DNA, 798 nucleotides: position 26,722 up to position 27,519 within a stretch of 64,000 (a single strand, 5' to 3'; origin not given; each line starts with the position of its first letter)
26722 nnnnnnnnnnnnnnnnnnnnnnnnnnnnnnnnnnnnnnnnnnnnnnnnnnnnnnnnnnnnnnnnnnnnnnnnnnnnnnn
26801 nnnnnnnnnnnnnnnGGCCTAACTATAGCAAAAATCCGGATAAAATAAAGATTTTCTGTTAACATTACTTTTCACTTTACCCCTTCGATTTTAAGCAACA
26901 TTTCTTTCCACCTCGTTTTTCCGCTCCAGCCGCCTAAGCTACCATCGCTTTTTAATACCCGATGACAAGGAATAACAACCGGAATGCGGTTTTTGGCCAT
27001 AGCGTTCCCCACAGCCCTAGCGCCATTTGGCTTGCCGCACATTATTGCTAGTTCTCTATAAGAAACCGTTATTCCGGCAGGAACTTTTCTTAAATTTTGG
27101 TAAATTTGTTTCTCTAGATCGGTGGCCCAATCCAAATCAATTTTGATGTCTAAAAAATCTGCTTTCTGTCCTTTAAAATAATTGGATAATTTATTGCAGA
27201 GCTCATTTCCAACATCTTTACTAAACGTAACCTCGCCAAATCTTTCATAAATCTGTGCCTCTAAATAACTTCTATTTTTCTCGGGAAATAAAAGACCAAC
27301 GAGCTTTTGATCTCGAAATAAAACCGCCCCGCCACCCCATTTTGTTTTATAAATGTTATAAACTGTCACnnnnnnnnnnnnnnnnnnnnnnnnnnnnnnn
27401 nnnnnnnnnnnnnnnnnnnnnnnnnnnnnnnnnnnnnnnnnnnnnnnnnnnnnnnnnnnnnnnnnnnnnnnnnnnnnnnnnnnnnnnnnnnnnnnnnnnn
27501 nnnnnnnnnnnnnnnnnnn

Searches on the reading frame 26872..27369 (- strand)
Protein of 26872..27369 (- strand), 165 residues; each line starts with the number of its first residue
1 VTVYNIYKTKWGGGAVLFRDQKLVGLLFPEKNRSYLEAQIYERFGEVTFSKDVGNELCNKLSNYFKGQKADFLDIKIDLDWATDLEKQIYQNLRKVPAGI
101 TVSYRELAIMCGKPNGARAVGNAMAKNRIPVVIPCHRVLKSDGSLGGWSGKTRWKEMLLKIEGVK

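Call 85: search_protein_families(library=pfam, proteins=[window:26872-27369:-], max_evalue=0.0001)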
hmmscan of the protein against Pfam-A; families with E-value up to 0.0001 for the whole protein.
window:26872-27369:- (165 aa): 1 family
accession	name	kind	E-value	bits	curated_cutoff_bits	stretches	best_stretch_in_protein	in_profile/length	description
PF01035.26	DNA_binding_1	-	5e-28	97.2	27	1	85-164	2-81/81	6-O-methylguanine DNA methyltransferase, DNA binding domain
